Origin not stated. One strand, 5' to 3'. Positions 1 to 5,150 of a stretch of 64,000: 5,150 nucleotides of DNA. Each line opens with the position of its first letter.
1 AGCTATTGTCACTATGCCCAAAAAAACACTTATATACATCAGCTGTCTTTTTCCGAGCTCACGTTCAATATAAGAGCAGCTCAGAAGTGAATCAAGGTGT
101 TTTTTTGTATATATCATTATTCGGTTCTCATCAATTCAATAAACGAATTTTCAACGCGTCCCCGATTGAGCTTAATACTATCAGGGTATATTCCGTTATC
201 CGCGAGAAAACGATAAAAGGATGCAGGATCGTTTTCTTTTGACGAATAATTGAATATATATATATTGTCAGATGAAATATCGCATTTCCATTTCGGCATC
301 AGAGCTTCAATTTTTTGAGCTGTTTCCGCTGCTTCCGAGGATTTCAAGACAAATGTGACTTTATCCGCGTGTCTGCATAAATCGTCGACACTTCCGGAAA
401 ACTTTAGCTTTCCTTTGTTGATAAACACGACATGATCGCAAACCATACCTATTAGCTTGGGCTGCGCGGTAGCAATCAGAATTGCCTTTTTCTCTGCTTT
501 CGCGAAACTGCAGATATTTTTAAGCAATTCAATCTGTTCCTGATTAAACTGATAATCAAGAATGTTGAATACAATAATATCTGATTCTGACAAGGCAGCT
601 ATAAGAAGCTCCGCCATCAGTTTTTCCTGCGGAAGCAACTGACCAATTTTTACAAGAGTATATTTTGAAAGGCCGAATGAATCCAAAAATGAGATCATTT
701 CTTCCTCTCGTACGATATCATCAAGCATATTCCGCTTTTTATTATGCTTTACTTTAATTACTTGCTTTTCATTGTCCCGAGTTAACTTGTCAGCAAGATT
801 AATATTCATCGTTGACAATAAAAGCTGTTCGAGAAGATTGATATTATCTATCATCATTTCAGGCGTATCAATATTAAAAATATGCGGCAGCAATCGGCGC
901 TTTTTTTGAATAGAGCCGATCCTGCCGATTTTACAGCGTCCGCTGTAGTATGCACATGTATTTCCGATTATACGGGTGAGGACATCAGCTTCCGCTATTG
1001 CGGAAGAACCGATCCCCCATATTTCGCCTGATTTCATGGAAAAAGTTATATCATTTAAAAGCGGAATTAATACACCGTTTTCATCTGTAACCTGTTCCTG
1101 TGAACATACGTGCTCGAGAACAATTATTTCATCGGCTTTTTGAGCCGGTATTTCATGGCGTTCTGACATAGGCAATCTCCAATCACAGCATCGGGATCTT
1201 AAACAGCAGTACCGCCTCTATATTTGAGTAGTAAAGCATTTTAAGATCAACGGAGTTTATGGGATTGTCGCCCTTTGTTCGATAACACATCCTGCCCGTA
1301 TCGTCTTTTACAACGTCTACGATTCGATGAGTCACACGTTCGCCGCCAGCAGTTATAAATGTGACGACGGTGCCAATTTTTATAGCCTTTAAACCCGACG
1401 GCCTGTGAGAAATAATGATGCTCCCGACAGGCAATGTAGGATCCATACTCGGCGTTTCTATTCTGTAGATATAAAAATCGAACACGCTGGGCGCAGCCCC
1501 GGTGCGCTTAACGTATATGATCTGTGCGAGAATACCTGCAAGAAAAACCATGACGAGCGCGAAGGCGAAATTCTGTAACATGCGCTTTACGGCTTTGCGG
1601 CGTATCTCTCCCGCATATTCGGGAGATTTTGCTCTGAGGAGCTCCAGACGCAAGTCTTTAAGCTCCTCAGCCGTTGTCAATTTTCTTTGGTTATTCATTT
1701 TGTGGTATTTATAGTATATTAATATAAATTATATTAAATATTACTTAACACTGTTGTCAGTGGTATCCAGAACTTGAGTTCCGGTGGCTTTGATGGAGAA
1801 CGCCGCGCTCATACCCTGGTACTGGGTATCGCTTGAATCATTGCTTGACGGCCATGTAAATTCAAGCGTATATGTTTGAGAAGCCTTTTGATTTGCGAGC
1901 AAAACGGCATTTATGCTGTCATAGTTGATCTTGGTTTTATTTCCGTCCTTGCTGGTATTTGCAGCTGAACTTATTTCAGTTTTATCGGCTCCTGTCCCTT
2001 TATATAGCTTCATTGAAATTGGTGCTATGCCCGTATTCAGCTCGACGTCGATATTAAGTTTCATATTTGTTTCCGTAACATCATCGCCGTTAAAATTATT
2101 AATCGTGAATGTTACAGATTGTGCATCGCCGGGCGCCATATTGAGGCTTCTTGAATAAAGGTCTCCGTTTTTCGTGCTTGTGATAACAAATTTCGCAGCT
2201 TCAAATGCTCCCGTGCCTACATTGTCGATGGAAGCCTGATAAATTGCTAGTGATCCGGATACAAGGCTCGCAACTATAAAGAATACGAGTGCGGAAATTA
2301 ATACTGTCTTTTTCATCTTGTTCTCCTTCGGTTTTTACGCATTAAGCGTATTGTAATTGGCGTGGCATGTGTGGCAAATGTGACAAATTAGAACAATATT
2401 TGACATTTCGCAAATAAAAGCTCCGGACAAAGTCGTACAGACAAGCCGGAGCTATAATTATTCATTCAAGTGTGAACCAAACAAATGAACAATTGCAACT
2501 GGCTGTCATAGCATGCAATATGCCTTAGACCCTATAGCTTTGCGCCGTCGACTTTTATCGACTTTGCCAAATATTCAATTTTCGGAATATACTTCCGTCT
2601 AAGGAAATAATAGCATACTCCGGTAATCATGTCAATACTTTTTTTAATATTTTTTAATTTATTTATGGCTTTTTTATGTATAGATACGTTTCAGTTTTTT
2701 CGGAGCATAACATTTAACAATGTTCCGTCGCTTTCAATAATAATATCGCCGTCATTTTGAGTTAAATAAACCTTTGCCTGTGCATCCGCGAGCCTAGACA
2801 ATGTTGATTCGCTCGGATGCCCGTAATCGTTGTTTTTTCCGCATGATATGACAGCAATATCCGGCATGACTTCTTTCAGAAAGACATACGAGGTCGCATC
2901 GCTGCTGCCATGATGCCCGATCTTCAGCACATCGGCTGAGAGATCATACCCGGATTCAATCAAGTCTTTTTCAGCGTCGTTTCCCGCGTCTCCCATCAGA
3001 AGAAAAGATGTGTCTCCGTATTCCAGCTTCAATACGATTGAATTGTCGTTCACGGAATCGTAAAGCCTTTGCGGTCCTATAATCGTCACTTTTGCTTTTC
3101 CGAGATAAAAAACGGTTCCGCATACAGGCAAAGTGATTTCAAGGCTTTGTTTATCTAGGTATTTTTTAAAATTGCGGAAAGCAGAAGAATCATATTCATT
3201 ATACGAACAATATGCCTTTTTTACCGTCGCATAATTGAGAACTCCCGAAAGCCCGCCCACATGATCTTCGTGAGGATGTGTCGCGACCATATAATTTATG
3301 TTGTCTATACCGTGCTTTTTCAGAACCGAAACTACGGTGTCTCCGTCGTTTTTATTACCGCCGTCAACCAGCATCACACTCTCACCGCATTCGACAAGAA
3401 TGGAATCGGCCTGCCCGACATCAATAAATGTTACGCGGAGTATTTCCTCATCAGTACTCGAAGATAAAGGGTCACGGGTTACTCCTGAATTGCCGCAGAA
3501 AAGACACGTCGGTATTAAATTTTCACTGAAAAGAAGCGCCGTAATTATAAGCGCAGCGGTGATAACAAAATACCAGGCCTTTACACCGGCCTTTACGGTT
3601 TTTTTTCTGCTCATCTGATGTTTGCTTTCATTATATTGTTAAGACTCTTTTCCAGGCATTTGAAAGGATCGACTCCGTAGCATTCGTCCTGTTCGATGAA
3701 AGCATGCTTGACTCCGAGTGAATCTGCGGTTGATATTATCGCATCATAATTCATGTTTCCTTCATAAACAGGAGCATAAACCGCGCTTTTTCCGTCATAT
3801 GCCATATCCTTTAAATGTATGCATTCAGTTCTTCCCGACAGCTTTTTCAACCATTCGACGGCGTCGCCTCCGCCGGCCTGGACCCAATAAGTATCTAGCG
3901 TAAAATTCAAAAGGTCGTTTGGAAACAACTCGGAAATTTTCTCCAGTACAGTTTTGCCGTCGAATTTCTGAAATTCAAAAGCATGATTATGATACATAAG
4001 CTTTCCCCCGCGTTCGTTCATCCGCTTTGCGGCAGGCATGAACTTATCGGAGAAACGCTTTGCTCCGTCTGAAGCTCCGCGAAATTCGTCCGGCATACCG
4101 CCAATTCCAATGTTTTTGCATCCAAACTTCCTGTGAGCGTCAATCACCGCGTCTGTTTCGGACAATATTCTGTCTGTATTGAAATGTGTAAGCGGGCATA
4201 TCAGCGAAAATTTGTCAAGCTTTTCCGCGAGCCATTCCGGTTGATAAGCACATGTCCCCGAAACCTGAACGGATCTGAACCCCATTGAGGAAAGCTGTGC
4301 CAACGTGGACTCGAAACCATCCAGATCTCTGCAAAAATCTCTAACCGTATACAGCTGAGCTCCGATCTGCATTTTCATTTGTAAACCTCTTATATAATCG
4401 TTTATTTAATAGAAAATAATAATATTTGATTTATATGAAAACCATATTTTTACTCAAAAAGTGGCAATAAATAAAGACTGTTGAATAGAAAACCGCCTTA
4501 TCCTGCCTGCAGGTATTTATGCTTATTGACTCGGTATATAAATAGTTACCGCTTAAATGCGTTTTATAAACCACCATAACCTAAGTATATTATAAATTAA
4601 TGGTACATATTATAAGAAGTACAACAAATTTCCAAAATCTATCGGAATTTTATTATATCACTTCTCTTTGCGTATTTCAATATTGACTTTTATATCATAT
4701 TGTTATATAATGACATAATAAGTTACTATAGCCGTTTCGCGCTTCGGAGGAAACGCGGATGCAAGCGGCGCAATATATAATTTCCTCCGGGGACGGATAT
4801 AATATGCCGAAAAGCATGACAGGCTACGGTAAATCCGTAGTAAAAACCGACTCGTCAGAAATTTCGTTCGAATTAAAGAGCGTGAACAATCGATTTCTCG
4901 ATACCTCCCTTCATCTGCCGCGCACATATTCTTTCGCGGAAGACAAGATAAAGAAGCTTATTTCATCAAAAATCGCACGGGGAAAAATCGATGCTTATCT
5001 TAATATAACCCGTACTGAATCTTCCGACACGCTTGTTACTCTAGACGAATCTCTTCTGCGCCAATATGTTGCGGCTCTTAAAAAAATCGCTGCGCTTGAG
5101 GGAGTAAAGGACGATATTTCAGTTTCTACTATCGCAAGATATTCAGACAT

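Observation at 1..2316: SipW-type signal peptidase operon coupling a TasA/camelysin-like exported protein to a dead ABC ATPase and a membrane protein (cut by window edge)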

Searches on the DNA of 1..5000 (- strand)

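Call 50: search_rna_families(source=window, start=1, end=5000, threshold=evalue, max_evalue=1, show_alignments=2)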
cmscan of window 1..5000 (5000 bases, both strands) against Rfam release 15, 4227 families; matches with E-value up to 1: 1.
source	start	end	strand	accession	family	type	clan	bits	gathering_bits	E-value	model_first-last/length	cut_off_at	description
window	2491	2578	-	RF01051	c-di-GMP-I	Cis-reg; riboswitch;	CL00126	69.3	35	1.3e-12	1-87/87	no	c-di-GMP-I riboswitch aptamer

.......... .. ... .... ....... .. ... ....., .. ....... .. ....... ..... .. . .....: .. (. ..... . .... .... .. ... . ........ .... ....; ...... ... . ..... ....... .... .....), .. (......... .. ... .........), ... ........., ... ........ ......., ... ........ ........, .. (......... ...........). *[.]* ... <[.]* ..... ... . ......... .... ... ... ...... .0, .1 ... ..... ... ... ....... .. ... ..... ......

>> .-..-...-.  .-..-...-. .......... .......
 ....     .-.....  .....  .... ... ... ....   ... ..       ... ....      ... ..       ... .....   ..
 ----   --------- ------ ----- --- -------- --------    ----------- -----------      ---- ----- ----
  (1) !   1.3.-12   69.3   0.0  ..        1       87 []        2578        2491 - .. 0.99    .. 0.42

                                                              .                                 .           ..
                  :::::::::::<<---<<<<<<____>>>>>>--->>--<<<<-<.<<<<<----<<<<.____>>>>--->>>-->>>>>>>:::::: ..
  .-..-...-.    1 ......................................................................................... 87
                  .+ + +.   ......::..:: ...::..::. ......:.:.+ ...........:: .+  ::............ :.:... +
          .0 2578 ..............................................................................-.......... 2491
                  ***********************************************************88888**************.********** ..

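Call 52: search_rna_families(sources=[L002, L003, L006, L008, L001], threshold=gathering)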
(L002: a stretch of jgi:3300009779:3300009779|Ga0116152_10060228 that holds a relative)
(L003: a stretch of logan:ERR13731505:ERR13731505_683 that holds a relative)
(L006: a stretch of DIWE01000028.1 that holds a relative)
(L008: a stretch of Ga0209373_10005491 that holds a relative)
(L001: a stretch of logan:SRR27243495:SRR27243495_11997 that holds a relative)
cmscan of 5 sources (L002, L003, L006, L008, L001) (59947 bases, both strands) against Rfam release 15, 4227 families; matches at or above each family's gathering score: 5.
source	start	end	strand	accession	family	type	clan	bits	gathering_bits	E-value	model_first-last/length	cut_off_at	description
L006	5551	5636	+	RF01051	c-di-GMP-I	Cis-reg; riboswitch;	CL00126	74.9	35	6.7e-13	1-87/87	no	c-di-GMP-I riboswitch aptamer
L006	3645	3729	+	RF01051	c-di-GMP-I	Cis-reg; riboswitch;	CL00126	70.4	35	8.5e-12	1-87/87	no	c-di-GMP-I riboswitch aptamer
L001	4558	4645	+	RF01051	c-di-GMP-I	Cis-reg; riboswitch;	CL00126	69.3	35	1.6e-11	1-87/87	no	c-di-GMP-I riboswitch aptamer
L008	1849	1937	+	RF01051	c-di-GMP-I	Cis-reg; riboswitch;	CL00126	66.8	35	6.3e-11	1-87/87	no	c-di-GMP-I riboswitch aptamer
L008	1757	1845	+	RF01051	c-di-GMP-I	Cis-reg; riboswitch;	CL00126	64.7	35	2.1e-10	1-87/87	no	c-di-GMP-I riboswitch aptamer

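Call 71: search_rna_families(sources=[L010, L011, L012, L013, L014, L009], threshold=gathering)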
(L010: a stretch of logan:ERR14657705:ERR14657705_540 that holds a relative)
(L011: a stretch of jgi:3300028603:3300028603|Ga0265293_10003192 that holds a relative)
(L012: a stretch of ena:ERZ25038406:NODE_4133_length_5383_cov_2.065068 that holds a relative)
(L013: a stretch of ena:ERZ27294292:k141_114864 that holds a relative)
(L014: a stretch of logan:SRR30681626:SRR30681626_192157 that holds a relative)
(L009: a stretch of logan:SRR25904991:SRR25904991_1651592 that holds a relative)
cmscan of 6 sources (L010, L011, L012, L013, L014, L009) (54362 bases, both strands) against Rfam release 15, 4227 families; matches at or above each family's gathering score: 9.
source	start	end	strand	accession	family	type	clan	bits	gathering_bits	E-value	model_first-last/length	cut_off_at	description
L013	3295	3368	+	RF00005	tRNA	Gene; tRNA;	CL00001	66.8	29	2e-12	1-71/71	no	tRNA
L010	7244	7322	+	RF01051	c-di-GMP-I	Cis-reg; riboswitch;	CL00126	65.4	35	1.3e-10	1-87/87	no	c-di-GMP-I riboswitch aptamer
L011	11730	11801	+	RF00005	tRNA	Gene; tRNA;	CL00001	63.6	29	1.5e-11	1-71/71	no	tRNA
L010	7912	7990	+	RF01051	c-di-GMP-I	Cis-reg; riboswitch;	CL00126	62.7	35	5.8e-10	1-87/87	no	c-di-GMP-I riboswitch aptamer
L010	6262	6339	+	RF01051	c-di-GMP-I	Cis-reg; riboswitch;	CL00126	59.7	35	3.1e-09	1-87/87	no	c-di-GMP-I riboswitch aptamer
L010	7095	7172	+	RF01051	c-di-GMP-I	Cis-reg; riboswitch;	CL00126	56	35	2.5e-08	1-87/87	no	c-di-GMP-I riboswitch aptamer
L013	3401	3482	+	RF00005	tRNA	Gene; tRNA;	CL00001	55.7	29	2.3e-09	1-71/71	no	tRNA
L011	11810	11893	+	RF00005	tRNA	Gene; tRNA;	CL00001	53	29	1.3e-08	1-71/71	no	tRNA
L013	12221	12294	-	RF00005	tRNA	Gene; tRNA;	CL00001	35.2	29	0.00098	11-71/71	5'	tRNA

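Call 72: search_rna_families(source=L003, start=7000, end=8200, threshold=evalue, max_evalue=1)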
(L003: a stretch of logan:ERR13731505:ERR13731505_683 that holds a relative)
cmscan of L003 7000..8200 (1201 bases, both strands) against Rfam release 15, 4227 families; matches with E-value up to 1: 0.
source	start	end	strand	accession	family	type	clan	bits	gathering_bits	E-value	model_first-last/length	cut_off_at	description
